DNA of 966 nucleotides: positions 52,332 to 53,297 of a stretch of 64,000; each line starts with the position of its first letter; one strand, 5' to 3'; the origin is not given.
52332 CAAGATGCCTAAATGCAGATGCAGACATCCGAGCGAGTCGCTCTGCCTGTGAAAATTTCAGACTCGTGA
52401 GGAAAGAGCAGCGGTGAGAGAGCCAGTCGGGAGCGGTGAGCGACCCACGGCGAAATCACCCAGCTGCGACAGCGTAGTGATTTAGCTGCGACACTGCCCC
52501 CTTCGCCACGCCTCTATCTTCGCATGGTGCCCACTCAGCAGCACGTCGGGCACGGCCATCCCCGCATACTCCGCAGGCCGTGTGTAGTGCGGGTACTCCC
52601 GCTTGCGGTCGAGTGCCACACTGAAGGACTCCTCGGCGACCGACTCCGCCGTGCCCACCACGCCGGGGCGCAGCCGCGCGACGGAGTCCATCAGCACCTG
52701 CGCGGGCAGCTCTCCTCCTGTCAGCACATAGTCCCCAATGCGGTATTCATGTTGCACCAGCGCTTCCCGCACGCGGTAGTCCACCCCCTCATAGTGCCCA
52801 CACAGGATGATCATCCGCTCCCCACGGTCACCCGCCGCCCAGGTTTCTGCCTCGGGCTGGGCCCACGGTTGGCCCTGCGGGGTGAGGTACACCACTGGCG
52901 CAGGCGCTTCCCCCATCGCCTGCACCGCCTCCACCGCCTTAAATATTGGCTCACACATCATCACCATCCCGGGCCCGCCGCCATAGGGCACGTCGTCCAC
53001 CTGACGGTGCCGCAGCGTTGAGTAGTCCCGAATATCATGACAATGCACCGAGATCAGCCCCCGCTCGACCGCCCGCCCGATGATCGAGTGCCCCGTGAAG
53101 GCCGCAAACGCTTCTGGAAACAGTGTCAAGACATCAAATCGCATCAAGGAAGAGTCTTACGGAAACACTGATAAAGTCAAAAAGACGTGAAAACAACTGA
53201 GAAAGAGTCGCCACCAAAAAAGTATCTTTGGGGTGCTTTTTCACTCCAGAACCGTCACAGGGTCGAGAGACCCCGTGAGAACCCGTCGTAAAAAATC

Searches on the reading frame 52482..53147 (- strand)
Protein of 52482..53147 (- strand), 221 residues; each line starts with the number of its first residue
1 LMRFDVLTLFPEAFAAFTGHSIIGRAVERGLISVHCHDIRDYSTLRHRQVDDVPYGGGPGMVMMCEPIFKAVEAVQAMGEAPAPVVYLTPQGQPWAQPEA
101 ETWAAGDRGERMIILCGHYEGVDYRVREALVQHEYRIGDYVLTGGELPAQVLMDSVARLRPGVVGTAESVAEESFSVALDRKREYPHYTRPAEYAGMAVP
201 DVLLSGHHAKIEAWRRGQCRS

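Call 12: search_protein_families(library=pfam, proteins=[window:52482-53147:-], max_evalue=0.01)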
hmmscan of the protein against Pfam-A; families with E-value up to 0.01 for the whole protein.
window:52482-53147:- (221 aa): 1 family
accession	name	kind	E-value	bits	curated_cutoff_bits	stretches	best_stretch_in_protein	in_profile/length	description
PF01746.26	tRNA_m1G_MT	-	7.4e-55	186.1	27.3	1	24-217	2-184/195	tRNA (Guanine-1)-methyltransferase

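Call 21: find_homologous_proteins(query=window:52482-53147:-, max_evalue=1e-20)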
Query window:52482-53147:- (221 aa): 8000 proteins with E <= 1e-20 among 8000 candidates; the best 120 are listed.
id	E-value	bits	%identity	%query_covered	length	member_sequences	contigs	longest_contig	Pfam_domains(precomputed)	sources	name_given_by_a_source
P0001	1.8e-146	503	100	100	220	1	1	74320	PF01746.27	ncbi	-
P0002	1.4e-90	321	67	100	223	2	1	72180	PF01746.27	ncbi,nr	ncbi:tRNA (guanosine(37)-N1)-methyltransferase TrmD [Candidatus Peribacteria bacterium]|nr:tRNA (gua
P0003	1.9e-90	320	65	99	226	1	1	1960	PF01746.27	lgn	-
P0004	5.0e-87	309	61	100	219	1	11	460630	PF01746.27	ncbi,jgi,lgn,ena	jgi:tRNA (guanine37-N1)-methyltransferase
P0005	1.5e-86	307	62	98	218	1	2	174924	PF01746.27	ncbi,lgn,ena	-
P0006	1.8e-86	307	60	100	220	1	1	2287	PF01746.27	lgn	-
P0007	4.3e-86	306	60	99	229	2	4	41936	PF01746.27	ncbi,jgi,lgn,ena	-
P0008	4.9e-86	306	-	-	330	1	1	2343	PF01746.27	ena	-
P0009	7.2e-85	302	61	99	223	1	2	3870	PF01746.27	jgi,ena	-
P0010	8.6e-85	302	61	100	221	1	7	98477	PF01746.27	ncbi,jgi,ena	-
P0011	9.4e-85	302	62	99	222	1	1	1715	PF01746.27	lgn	-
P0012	9.6e-85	302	61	100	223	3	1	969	PF01746.27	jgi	jgi:tRNA (guanine37-N1)-methyltransferase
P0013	1.5e-84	301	60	100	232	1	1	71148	PF01746.27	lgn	-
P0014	4.4e-84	299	61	99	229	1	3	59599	PF01746.27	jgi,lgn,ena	jgi:tRNA (guanine37-N1)-methyltransferase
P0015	1.3e-83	298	59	100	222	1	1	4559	PF01746.27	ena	-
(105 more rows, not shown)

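Call 22: find_encoding_contigs(protein=P0001, flank=10000, max_places=5)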
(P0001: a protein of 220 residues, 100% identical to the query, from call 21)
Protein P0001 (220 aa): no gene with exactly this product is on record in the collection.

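Call 24: find_encoding_contigs(protein=P0002, flank=10000, max_places=5)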
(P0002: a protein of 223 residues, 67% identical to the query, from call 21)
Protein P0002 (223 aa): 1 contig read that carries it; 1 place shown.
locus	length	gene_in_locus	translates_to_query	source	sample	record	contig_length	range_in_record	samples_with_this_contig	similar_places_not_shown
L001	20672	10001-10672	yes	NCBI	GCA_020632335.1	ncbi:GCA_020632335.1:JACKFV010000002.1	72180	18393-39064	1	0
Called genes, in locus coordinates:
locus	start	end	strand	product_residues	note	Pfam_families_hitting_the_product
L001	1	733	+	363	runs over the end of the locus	PF00091:Tubulin, PF12327:FtsZ_C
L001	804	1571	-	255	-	PF07690:MFS_1 (weak)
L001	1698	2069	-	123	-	PF07690:MFS_1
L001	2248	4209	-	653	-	PF01336:tRNA_anti-codon, PF00152:tRNA-synt_2, PF01409:tRNA-synt_2d (faint), PF09391:DUF2000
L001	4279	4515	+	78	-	PF07866:DUF1653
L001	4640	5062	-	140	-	-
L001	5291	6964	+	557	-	PF03485:Arg_tRNA_synt_N, PF00750:tRNA-synt_1d, PF05746:DALR_1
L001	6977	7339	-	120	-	PF09966:DUF2200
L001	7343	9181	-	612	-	PF00753:Lactamase_B, PF16661:Lactamase_B_6, PF12706:Lactamase_B_2 (weak), PF10996:Beta-Casp, PF07521:RMMBL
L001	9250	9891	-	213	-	PF01386:Ribosomal_L25p, PF14693:Ribosomal_TL5_C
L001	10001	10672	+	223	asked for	PF01746:tRNA_m1G_MT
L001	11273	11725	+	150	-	-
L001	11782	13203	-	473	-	PF00071:Ras (faint), PF00350:Dynamin_N (faint), PF01926:MMR_HSR1, PF02421:FeoB_N, PF00009:GTP_EFTU, PF01926:MMR_HSR1, PF02421:FeoB_N, PF14714:KH_dom-like, +3 more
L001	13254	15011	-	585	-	PF01551:Peptidase_M23, PF00395:SLH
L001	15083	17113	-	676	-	PF22745:Nlig-Ia, PF01653:DNA_ligase_aden, PF03120:OB_DNA_ligase, PF14520:HHH_5 (weak), PF00533:BRCT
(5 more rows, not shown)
